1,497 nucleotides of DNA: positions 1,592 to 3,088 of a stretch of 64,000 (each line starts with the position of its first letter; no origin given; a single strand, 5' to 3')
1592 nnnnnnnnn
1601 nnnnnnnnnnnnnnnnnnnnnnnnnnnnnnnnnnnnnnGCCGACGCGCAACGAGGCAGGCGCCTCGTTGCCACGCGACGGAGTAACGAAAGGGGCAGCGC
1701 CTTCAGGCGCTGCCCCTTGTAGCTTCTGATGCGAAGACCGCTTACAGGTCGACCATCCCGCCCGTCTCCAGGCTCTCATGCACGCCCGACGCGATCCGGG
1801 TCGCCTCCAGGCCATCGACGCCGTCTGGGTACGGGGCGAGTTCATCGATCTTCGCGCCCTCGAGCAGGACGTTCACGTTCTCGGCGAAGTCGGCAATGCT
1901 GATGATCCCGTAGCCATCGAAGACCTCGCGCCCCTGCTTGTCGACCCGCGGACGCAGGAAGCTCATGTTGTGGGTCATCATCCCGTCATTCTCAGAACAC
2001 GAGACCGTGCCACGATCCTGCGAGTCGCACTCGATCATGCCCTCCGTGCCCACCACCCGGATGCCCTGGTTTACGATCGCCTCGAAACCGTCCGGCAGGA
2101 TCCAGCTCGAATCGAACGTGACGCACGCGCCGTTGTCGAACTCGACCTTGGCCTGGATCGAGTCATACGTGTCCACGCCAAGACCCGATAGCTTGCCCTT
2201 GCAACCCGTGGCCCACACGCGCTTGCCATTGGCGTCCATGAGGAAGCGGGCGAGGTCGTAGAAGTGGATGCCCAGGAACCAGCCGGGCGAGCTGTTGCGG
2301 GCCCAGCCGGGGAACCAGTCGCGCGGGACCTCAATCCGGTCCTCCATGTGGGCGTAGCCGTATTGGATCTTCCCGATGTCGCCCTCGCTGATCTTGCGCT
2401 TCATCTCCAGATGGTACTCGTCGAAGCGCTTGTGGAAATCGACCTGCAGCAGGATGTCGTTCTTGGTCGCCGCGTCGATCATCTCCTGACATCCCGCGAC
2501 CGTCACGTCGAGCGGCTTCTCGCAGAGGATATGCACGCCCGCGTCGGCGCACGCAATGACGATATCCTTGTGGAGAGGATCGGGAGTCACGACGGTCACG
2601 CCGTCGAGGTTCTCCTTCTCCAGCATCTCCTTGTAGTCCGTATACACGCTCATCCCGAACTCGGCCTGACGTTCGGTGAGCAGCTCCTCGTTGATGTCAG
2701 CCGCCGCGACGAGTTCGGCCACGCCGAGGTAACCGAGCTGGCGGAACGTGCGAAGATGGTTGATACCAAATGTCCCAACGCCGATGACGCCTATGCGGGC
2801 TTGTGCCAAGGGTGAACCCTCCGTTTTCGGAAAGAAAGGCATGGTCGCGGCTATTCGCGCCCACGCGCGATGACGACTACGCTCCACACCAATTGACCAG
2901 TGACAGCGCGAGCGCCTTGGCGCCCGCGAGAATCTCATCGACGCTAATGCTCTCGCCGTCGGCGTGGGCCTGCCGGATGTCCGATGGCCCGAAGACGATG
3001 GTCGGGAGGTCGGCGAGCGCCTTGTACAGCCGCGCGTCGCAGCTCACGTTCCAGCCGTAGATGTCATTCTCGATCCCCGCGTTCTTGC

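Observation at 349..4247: Convergent DegT aminotransferase / Gfo-Idh-MocA oxidoreductase / M20 deacylase module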

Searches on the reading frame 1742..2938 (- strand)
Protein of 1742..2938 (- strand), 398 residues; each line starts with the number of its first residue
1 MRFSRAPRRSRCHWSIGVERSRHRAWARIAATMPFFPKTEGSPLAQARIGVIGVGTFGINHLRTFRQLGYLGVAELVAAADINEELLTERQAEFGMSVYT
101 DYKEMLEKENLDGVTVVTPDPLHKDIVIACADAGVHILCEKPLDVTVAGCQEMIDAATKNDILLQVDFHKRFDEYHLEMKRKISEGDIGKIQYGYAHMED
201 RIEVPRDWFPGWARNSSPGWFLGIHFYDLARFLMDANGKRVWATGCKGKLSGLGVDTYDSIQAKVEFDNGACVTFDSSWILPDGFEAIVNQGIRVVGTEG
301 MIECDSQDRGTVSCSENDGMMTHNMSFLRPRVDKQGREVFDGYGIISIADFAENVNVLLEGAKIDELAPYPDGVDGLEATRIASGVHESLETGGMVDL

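Call 3: search_protein_families(library=pfam, proteins=[window:1742-2938:-], max_evalue=0.001)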
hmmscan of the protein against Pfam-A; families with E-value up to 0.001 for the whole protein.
window:1742-2938:- (398 aa): 3 families
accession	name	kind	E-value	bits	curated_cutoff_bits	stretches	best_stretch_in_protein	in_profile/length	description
PF01408.29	GFO_IDH_MocA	-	1.8e-26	93.6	24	1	48-168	2-120/120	Oxidoreductase family, NAD-binding Rossmann fold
PF22725.1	GFO_IDH_MocA_C3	-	4.5e-17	62.6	27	1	177-303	2-124/124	GFO/IDH/MocA C-terminal domain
PF02894.22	GFO_IDH_MocA_C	-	1.3e-11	45.2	22.9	1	180-398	1-218/218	Oxidoreductase family, C-terminal alpha/beta domain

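Call 5: search_protein_families(library=ncbifam, proteins=[window:1742-2938:-], max_evalue=0.00001)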
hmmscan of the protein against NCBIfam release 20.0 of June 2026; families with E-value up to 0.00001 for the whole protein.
window:1742-2938:- (398 aa): 9 families
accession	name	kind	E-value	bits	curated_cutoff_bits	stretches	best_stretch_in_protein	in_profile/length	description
TIGR04380.1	myo_inos_iolG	equivalog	1.8e-43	148.7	355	1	47-396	2-329/330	inositol 2-dehydrogenase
NF040723.1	UDP-GlcNAcDh_Arch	equivalog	5.3e-37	128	450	1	48-308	2-241/302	UDP-N-acetylglucosamine 3-dehydrogenase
NF052679.1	InsChiInosDhIolG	equivalog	1.2e-24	86.9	540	1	48-190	4-147/343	bifunctional inositol 2-dehydrogenase/D-chiro-inositol 1-dehydrogenase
NF052479.1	LevoglcsnDh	equivalog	2.4e-20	72.6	650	1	49-192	6-155/386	levoglucosan dehydrogenase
NF041392.1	XylDh_Gfo6_Halo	equivalog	3.1e-20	72.3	350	1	48-397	18-349/350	D-xylose 1-dehydrogenase Gfo6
NF008607.0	PRK11579.1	subfamily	4.2e-15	55.6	330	1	64-236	18-184/346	oxidoreductase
NF058563.1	BT_2159_fam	equivalog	1e-12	47.8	650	1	48-302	2-248/350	disaccharide 3-dehydrogenase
NF058561.1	BT_2158_fam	equivalog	5.8e-11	41.6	750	1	43-193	32-179/487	glycoside 3-dehydrogenase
NF007574.0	PRK10206.1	equivalog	3e-08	33.1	352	1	98-215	53-169/345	oxidoreductase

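Call 8: search_solved_structures(query=window:1742-2938:-, max_evalue=1e-8)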
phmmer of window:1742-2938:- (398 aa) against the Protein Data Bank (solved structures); distinct sequences matched with E-value up to 1e-8: 52.
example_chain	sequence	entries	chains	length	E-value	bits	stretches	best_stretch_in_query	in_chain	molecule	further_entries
3ezy_A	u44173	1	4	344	3.3e-30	108.6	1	47-319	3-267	Dehydrogenase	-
3cea_A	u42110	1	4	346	4.2e-24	88.5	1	47-398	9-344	Myo-inositol 2-dehydrogenase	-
9m3d_B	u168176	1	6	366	1.4e-23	86.8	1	47-282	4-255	DgpA1 from W974-1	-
7xr9_A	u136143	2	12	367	5.1e-23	84.9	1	45-235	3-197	DgpA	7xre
3e18_A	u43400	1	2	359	3.4e-20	75.7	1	50-273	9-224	oxidoreductase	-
3ec7_A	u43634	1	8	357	1.4e-19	73.7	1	48-192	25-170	Putative Dehydrogenase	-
3mz0_A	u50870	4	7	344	1.7e-18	70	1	47-190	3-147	Inositol 2-dehydrogenase/D-chiro-inositol 3-dehydrogenase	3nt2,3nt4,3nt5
4hkt_A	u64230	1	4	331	2.2e-18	69.7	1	47-321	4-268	Inositol 2-dehydrogenase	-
4l9r_A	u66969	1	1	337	1.6e-17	66.9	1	47-190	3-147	Inositol 2-dehydrogenase/D-chiro-inositol 3-dehydrogenase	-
4l8v_A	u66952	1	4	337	1.6e-17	66.9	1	47-190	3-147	Inositol 2-dehydrogenase/D-chiro-inositol 3-dehydrogenase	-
3nto_A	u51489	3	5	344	1.7e-17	66.8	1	47-190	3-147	Inositol 2-dehydrogenase/D-chiro-inositol 3-dehydrogenase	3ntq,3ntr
6z3c_AAA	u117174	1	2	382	7.7e-17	64.6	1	50-311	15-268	Gfo/Idh/MocA family oxidoreductase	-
6z3b_A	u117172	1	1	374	7.9e-17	64.6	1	50-311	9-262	Gfo/Idh/MocA family oxidoreductase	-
6z3b_B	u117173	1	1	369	9.3e-17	64.3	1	50-311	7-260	Gfo/Idh/MocA family oxidoreductase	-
6a3f_A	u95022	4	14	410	1.3e-16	63.9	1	40-234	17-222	Putative dehydrogenase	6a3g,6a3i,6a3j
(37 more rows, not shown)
